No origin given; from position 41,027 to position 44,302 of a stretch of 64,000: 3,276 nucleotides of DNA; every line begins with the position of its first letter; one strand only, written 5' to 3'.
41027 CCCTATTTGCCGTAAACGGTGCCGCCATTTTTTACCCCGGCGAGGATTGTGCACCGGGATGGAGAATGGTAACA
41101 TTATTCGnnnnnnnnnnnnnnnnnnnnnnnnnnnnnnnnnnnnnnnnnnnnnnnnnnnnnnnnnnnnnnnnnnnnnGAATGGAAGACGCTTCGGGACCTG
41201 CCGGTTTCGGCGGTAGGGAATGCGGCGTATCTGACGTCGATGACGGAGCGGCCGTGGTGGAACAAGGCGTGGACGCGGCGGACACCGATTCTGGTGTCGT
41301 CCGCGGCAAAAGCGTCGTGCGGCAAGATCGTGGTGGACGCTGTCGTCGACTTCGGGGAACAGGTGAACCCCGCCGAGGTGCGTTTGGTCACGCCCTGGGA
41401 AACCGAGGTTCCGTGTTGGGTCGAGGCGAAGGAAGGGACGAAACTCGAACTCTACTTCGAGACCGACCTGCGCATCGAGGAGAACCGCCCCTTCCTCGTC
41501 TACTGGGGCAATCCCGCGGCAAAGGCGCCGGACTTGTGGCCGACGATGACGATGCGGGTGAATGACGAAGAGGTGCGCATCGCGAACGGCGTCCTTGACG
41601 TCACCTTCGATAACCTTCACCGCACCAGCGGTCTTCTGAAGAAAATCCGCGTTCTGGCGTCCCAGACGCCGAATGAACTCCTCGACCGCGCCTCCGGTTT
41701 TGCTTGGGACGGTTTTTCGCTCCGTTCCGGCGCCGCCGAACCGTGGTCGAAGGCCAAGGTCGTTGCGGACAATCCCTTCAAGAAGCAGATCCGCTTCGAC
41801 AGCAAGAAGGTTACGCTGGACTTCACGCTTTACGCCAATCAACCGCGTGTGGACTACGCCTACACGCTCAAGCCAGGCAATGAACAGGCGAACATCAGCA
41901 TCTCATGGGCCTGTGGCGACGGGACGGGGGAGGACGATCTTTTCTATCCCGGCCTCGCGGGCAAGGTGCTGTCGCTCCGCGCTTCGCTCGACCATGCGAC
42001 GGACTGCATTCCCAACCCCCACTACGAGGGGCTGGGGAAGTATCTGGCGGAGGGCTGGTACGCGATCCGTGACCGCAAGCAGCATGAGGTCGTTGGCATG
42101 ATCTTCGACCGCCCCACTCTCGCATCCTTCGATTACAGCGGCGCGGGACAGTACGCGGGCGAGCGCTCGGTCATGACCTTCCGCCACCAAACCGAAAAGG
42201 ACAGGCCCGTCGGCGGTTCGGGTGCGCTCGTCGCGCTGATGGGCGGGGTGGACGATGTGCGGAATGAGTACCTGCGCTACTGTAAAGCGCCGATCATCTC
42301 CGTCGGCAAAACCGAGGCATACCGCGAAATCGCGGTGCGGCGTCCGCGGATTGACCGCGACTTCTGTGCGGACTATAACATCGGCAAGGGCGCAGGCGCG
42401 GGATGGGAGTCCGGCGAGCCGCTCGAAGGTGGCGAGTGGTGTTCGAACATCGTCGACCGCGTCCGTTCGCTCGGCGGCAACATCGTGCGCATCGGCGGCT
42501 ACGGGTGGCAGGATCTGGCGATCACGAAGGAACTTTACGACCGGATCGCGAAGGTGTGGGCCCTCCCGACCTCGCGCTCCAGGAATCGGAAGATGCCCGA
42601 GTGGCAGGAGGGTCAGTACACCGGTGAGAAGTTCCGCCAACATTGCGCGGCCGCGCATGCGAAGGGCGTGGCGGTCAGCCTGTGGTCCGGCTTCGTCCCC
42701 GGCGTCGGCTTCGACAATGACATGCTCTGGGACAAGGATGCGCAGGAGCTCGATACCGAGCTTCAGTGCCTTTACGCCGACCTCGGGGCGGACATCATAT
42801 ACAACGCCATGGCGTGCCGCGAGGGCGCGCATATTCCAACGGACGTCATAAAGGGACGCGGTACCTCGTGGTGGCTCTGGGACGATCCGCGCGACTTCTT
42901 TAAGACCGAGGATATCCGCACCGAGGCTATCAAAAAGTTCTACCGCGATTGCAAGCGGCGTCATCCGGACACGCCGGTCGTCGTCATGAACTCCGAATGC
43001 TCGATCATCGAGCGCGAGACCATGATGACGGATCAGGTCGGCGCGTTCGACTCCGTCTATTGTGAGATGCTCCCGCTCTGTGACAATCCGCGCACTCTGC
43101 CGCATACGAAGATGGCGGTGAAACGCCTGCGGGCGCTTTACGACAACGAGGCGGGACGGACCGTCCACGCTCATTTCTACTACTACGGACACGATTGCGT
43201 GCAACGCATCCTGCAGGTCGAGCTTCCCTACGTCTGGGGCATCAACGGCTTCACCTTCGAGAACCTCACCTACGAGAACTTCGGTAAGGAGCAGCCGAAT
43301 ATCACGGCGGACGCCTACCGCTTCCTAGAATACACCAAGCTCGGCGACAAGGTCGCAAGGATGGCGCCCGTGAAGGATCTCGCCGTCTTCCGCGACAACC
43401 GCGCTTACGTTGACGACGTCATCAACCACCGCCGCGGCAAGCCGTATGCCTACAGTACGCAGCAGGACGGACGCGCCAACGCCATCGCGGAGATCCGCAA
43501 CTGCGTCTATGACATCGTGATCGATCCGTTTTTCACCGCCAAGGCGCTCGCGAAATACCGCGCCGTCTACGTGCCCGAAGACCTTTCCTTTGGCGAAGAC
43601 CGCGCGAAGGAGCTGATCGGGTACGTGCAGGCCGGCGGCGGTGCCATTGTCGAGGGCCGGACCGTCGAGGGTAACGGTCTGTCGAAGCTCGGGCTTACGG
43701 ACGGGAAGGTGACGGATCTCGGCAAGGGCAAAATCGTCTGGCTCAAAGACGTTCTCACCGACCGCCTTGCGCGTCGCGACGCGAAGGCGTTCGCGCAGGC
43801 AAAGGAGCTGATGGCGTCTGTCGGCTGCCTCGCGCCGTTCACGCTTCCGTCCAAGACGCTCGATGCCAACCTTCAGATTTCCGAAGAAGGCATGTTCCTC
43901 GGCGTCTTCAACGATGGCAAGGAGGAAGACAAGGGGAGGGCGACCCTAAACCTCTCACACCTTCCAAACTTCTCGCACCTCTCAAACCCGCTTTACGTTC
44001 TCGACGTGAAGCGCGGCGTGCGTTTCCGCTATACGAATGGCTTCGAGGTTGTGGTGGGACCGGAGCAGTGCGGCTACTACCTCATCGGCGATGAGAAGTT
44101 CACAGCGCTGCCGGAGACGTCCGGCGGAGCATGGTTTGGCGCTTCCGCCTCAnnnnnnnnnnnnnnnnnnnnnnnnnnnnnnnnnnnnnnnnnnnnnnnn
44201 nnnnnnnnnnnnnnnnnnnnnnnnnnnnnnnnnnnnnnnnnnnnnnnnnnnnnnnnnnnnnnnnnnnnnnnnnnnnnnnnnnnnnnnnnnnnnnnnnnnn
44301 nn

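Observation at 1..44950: Five-member family of giant GH42-architecture secreted proteins, four next to Pmp-repeat beta-helix proteins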

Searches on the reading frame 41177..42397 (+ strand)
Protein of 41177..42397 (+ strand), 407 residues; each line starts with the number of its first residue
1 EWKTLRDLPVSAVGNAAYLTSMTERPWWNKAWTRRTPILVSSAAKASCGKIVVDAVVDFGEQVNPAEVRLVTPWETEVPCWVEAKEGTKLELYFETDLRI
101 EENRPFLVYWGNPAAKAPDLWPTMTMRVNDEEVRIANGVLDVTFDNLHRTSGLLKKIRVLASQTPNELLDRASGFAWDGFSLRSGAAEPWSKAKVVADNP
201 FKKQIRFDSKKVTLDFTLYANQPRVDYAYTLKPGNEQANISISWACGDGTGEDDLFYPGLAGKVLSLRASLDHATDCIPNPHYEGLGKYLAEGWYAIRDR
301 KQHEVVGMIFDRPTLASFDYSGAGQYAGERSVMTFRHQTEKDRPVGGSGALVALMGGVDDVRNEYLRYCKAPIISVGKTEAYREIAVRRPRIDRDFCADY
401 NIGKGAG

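Call 47: search_protein_families(library=pfam, proteins=[window:41177-42397:+], max_evalue=10)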
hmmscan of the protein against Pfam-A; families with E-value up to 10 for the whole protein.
window:41177-42397:+ (407 aa): 0 families

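Call 53: predict_structure(alignment_id=A5)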
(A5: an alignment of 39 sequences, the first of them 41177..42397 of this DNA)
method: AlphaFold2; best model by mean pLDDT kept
length: 407 residues; sequences in the alignment: 39
mean_pLDDT: 87.3   pTM: 0.86
mean pLDDT of the five models: 87.3, 87.3, 87.1, 86.4, 85.8
residues with pLDDT >= 90: 247; 70-90: 117; 50-70: 30; < 50: 13
segments of 3 or more residues with pLDDT < 50: 1-10
pLDDT, mean of each block of 10 residues (from residue 1): 40 66 86 94 85 92 95 91 94 92 91 92 92 96 92 93 90 84 90 96 97 97 97 92 89 92 88 61 90 95 94 95 83 90 87 96 93 89 80 61 52
secondary structure, 60 per line:
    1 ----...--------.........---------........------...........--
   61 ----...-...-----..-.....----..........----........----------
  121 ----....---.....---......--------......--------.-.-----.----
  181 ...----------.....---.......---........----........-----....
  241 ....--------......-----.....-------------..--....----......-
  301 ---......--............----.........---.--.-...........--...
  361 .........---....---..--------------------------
elements in order: H16-24 E34-41 E48-58 E69-71 E80-84 E89-98 E103-110 E125-128 E132-136 E140-145 E154-159 E181-183 E194-198 E202-208 E212-219 E224-231 E237-244 E253-258 E264-268 H286-289 E294-299 E304-309 E315-323 E328-336 E345-355 H358-369 E373-376

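Call 57: fold_search(model_id=the predicted structure, library=pdb)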
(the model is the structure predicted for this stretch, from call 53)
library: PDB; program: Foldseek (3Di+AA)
matches with E <= 10: 1345; with E <= 0.001: 117
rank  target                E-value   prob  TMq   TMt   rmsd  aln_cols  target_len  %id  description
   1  6rrh                  2.8e-11  1.00  0.43  0.20  10.7       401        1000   12  GOLGI ALPHA-MANNOSIDASE II (released 2020-07-08)
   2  3czn_A                4.1e-11  1.00  0.43  0.19  11.0       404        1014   11  Golgi alpha-mannosidase II (D204A nucleophile mutant) in complex with GnMan5Gn (released 2008-06-24)
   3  3bup                  4.5e-11  1.00  0.47  0.21  10.5       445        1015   10  Golgi alpha-mannosidase II D341N acid-base catalyst mutant with bound mannose (released 2008-07-01)
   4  3bvu_A                6.8e-11  1.00  0.47  0.21  10.6       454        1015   11  GOLGI MANNOSIDASE II D204A catalytic nucleophile mutant complex with Methyl(alpha-D-mannopyranosyl)-(1->3)-S-[(alpha-D (released 2008-07-01)
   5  6rry                  8.3e-11  1.00  0.45  0.20  10.6       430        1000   10  GOLGI ALPHA-MANNOSIDASE II in complex with (2S,3R)-2-(Hydroxymethyl)-1,2,3,6-tetrahydro-3-pyridinol (released 2020-07-08)
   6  6rpc                  8.3e-11  1.00  0.43  0.19  10.6       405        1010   11  GOLGI ALPHA-MANNOSIDASE II (released 2020-07-08)
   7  6rru                  9.2e-11  1.00  0.43  0.20  10.5       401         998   12  GOLGI ALPHA-MANNOSIDASE II in complex with (5R,6R,7S,8S)-5,6,7,8-tetrahydro-5-(hydroxymethyl)-3-(3-phenylpropyl)imidazo[ (released 2020-07-08)
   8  6rqz                  9.2e-11  1.00  0.43  0.19  10.6       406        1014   11  GOLGI ALPHA-MANNOSIDASE II complex with Manno-epi-cyclophellitol aziridine (released 2020-07-08)
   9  3bud                  9.7e-11  1.00  0.48  0.22  10.2       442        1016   10  Golgi mannosidase II D204A catalytic nucleophile mutant with an empty active site (released 2008-07-01)
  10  6rs0                  1.0e-10  1.00  0.49  0.22  10.0       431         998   11  GOLGI ALPHA-MANNOSIDASE II in complex with (2S,3S,4R,5R)-1-(2-(Benzyloxy)ethyl)-2-(hydroxymethyl)piperidine-3,4,5-triol (released 2020-07-08)
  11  5xqj_E                1.1e-10  1.00  0.54  0.27   9.3       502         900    9  Crystal structure of a PL 26 exo-rhamnogalacturonan lyase from Penicillium chrysogenum complexed with unsaturated gala (released 2018-04-04)
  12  1hty                  1.1e-10  1.00  0.48  0.21  10.1       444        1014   10  GOLGI ALPHA-MANNOSIDASE II (released 2002-01-02)
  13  2ow6                  1.2e-10  1.00  0.43  0.19  10.8       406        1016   11  Golgi alpha-mannosidase II complex with (1r,5s,6s,7r,8s)-1-thioniabicyclo[4.3.0]nonan-5,7,8-triol chloride (released 2008-01-08)
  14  5xqo_A                1.3e-10  1.00  0.55  0.28   6.9       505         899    8  Crystal structure of a PL 26 exo-rhamnogalacturonan lyase from Penicillium chrysogenum complexed with tetrameric subst (released 2018-03-21)
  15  6rrn                  1.3e-10  1.00  0.44  0.20  10.2       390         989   11  GOLGI ALPHA-MANNOSIDASE II in complex with pentyl 2,5-dideoxy-2,5-imino-D-talo-hexonamide (released 2020-07-08)
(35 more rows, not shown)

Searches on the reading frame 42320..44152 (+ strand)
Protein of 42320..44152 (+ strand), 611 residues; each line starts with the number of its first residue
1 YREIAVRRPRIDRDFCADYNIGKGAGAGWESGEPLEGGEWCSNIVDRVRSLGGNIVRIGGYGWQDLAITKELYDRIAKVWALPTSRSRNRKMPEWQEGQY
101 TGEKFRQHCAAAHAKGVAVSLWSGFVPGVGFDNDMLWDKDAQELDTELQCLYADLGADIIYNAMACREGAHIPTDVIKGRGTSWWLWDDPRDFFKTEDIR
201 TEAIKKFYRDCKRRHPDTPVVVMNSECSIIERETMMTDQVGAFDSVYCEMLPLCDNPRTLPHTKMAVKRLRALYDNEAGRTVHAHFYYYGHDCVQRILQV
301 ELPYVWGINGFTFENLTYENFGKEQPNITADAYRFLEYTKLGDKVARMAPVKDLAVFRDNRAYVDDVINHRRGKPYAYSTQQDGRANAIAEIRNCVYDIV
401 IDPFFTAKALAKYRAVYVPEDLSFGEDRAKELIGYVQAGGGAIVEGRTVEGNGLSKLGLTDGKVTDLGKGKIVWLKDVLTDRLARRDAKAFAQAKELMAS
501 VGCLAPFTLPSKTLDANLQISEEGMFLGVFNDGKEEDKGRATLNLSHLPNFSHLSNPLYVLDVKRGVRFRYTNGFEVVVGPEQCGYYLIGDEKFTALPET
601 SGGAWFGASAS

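Call 55: search_protein_representatives(alignment_id=A4)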
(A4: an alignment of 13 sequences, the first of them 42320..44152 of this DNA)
Query: 13 sequences, 603 profile positions. Proteins with E-value up to 0.001 (for the whole library): 93; up to 1e-10: 72; up to 1e-30: 30. The best 93 are listed.
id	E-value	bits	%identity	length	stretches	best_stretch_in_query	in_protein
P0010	4.3e-273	923.7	-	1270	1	1-602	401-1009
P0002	3.0e-267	904.4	-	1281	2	1-602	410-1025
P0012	6.4e-262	886.8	-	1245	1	3-602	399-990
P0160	2.2e-241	819.0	-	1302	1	4-596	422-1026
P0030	7.5e-239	810.6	-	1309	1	1-601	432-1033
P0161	1.6e-233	793.0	-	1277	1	3-602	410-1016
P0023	1.5e-227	773.3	-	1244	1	1-602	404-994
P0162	1.8e-210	716.9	-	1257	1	1-600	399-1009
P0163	6.0e-206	702.0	-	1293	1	2-596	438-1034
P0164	3.4e-191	653.2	-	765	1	139-602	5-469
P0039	1.1e-184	631.7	-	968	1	1-506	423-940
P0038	6.4e-180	616.0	-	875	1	2-481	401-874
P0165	1.0e-118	413.9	-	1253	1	2-592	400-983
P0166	2.1e-105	369.9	-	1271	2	1-449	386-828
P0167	9.0e-99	348.0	-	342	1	344-601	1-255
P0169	1.8e-90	320.6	-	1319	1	2-593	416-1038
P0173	1.3e-69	251.6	-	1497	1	36-594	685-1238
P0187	2.7e-25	105.3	-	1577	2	192-453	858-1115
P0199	2.1e-20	89.2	-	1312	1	335-590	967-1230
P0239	1.5e-04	36.8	-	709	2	391-445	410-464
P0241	3.1e-04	35.8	-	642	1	390-447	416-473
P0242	3.4e-04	35.7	-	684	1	385-447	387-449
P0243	4.1e-04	35.4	-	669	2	391-440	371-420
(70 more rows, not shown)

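Call 58: search_protein_families(library=pfam, proteins=[P0165, P0169, P0173, P0187, P0199, P0239, P0241, P0242, P0243], max_evalue=0.01)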
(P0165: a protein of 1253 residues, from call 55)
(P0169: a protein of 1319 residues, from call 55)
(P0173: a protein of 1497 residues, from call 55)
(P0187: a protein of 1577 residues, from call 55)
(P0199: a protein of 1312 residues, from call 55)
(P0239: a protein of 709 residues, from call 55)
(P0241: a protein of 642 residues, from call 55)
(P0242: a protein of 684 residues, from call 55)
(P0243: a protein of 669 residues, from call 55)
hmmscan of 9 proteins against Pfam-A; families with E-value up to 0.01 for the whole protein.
P0165 (1253 aa): 1 family
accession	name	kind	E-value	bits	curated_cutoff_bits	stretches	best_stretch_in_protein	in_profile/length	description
PF08532.16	Glyco_hydro_42M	-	0.007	16.3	25.8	0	777-822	45-86/207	Beta-galactosidase trimerisation domain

P0169 (1319 aa): 0 families

P0173 (1497 aa): 2 families
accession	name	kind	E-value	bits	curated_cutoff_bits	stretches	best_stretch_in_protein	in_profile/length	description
PF08532.16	Glyco_hydro_42M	-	8.4e-07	29.1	25.8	1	1034-1069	54-89/207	Beta-galactosidase trimerisation domain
PF06283.17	ThuA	-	2.5e-05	25.1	33.4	1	1298-1461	22-187/209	Trehalose utilisation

P0187 (1577 aa): 4 families
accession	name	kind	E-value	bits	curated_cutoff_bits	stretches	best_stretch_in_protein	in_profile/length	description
PF24157.1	DUF7408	-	9.4e-05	22.9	27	1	1078-1176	48-152/174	Domain of unknown function (DUF7408)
PF08532.16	Glyco_hydro_42M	-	0.00011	22.2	25.8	0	1383-1425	54-90/207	Beta-galactosidase trimerisation domain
PF14258.12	DUF4350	-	0.00012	22.9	30.4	0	1072-1170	41-151/181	Domain of unknown function (DUF4350)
PF06283.17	ThuA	-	0.0012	19.5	33.4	0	1379-1466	43-128/209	Trehalose utilisation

P0199 (1312 aa): 0 families

P0239 (709 aa): 4 families
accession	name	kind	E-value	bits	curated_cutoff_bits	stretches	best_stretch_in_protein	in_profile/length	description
PF08532.16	Glyco_hydro_42M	-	1.8e-08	34.6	25.8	1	395-509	29-138/207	Beta-galactosidase trimerisation domain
PF14871.12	GHL6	-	3.1e-08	34.4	35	1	45-170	3-131/132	Hypothetical glycosyl hydrolase 6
PF22369.2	GLMA_2nd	-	1.6e-06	28.3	27.7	1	421-492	42-111/138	GLMA-like, second domain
PF06283.17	ThuA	-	0.007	17.1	33.4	0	416-576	38-184/209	Trehalose utilisation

P0241 (642 aa): 3 families
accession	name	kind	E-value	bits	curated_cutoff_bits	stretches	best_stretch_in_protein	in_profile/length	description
PF08532.16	Glyco_hydro_42M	-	9e-08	32.3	25.8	1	410-504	37-127/207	Beta-galactosidase trimerisation domain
PF22369.2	GLMA_2nd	-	2.9e-05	24.2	27.7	1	406-479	20-93/138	GLMA-like, second domain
PF19773.5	DUF6259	-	0.00022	20.9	28.7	1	74-170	108-211/300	Domain of unknown function (DUF6259)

P0242 (684 aa): 4 families
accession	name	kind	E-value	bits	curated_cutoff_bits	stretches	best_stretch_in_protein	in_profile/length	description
PF14871.12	GHL6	-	7.2e-23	81.7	35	1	29-168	1-132/132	Hypothetical glycosyl hydrolase 6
PF02638.21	GHL10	-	4e-07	29.9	27.9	1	70-219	66-217/311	Glycosyl hydrolase-like 10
PF22369.2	GLMA_2nd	-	1.2e-05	25.4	27.7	1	383-449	21-87/138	GLMA-like, second domain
PF08532.16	Glyco_hydro_42M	-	0.00038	20.4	25.8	1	378-442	20-89/207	Beta-galactosidase trimerisation domain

P0243 (669 aa): 3 families
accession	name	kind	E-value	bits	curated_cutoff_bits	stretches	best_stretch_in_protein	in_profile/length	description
PF08532.16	Glyco_hydro_42M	-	3.1e-15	56.7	25.8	1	350-518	23-189/207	Beta-galactosidase trimerisation domain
PF09822.16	ABC_transp_aux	-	0.0065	16.2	34.7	1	378-421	35-79/288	ABC-type uncharacterized transport system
PF14258.12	DUF4350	-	0.0098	16.6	30.4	0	391-516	42-160/181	Domain of unknown function (DUF4350)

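Call 75: find_related_loci(query=A4, collection=genome_contigs, flank=8000)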
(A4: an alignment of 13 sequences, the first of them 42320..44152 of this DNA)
Query A4 (611 aa) in genome_contigs; peptide patterns used: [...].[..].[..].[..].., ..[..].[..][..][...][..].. (x = any residue, [..] = any of these).
205 stretches matched a pattern; 7 encode a relative of the query (tblastn E <= 1e-3); 6 distinct loci.
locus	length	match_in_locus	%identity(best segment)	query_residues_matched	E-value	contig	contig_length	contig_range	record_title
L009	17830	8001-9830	90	1-610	0e+0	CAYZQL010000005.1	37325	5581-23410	MAG TPA_asm: uncultured Lentisphaeraceae bacterium isolate SRP192927_co1_1047 genome assembly, contig: NODE_1724_length_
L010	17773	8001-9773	47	1-610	5e-175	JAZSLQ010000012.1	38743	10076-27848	MAG: Kiritimatiellia bacterium isolate T1900044557_TS20190023.MAGScoT_cleanbin_000052 SGB_318_k141_3948358, whole genome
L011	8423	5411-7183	47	1-610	3e-173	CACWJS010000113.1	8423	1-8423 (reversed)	uncultured bacterium isolate RUG10640 genome assembly, contig: RUG10640_asm_113, whole genome shotgun sequence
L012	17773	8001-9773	47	1-610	9e-174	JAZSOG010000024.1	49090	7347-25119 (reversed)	MAG: Kiritimatiellia bacterium isolate T1900044549_TS20190015.MAGScoT_cleanbin_000036 SGB_192_k141_3930310, whole genome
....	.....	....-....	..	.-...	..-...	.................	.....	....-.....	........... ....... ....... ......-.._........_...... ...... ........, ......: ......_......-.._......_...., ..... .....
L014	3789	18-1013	36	57-391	3e-66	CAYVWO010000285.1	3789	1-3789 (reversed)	MAG TPA_asm: uncultured Tessaracoccus sp. isolate SRP263991_co6_23 genome assembly, contig: NODE_43683_length_3789_cov_4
